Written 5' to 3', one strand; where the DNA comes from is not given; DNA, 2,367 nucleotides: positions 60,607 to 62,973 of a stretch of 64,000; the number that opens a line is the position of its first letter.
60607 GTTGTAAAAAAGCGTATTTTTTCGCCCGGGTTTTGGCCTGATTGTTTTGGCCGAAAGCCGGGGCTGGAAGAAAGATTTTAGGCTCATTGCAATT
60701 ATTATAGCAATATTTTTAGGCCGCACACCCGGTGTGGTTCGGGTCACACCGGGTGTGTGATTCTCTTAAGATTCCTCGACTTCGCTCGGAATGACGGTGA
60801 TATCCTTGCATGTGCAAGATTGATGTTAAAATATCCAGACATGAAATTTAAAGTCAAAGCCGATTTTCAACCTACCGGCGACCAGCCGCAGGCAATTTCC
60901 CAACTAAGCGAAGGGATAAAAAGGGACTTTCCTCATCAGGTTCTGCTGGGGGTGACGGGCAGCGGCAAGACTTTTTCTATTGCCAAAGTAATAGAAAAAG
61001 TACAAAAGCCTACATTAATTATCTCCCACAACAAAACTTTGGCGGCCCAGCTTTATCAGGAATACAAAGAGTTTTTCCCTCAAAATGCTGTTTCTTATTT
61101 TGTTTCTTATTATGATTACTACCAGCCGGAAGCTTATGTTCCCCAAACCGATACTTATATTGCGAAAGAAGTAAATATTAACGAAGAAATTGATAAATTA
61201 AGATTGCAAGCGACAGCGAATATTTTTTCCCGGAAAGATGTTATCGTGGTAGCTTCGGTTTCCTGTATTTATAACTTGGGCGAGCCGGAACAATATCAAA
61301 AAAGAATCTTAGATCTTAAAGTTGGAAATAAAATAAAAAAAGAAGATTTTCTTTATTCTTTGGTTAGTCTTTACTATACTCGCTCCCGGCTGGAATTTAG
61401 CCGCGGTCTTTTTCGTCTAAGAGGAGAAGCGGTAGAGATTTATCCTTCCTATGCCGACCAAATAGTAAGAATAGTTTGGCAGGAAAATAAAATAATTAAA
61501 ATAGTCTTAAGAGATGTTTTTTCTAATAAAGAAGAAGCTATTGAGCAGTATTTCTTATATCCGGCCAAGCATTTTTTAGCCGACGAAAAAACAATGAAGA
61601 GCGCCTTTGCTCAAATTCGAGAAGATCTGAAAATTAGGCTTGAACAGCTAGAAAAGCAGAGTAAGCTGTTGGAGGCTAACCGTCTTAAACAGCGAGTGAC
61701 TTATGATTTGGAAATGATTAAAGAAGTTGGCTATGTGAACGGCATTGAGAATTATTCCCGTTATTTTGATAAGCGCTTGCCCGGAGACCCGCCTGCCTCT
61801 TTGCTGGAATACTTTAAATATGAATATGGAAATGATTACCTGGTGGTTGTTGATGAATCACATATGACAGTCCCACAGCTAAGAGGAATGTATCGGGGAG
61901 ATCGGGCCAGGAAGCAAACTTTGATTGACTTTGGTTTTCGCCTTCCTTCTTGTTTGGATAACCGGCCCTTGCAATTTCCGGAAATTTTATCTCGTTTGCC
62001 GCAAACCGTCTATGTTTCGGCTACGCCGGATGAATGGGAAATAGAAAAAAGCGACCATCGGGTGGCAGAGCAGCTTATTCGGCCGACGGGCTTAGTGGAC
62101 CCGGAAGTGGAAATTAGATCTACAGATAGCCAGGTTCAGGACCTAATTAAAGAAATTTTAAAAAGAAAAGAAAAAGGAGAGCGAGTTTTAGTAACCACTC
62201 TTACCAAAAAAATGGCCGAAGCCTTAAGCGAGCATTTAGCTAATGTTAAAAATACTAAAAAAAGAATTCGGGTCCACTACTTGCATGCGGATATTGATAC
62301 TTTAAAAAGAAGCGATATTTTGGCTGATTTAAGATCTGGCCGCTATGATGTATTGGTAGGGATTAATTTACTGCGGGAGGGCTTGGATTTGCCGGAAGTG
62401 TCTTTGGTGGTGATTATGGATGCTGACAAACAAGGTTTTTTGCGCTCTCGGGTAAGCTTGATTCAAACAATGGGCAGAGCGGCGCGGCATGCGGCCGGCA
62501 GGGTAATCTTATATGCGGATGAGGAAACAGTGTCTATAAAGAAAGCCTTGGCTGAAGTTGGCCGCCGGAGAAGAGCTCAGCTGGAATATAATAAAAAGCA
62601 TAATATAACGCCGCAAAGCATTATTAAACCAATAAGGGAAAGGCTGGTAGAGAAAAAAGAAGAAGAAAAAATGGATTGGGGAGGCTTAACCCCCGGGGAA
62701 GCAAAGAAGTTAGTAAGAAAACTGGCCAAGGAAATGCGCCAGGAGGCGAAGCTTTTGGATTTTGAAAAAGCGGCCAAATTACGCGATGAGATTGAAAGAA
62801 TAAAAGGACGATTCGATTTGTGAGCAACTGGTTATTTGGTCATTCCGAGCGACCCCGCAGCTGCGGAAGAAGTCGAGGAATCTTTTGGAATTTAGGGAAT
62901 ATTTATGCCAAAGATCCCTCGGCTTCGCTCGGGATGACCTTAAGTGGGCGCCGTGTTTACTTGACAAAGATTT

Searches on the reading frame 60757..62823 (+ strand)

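Call 101: search_protein_families(library=pfam, proteins=[window:60757-62823:+], max_evalue=0.001)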
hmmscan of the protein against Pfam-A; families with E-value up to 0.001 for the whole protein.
window:60757-62823:+ (688 aa): 6 families
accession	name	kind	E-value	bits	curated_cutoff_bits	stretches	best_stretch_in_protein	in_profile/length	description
PF00271.37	Helicase_C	-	8e-22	78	23.5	1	461-578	4-109/110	Helicase conserved C-terminal domain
PF17757.6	UvrB_inter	-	3.2e-20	72.5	22.9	1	185-273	1-91/91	UvrB interaction domain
PF12344.14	UvrB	-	2.3e-17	63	27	1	585-627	1-43/43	Ultra-violet resistance protein B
PF04851.21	ResIII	-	3.1e-11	43.9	22.5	1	38-113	3-83/164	Type III restriction enzyme, res subunit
PF00270.35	DEAD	-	7.8e-09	35.9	26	1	42-111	3-73/167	DEAD/DEAH box helicase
PF02151.25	UVR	-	3.5e-07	30.2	21.5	1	650-683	1-34/36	UvrB/uvrC motif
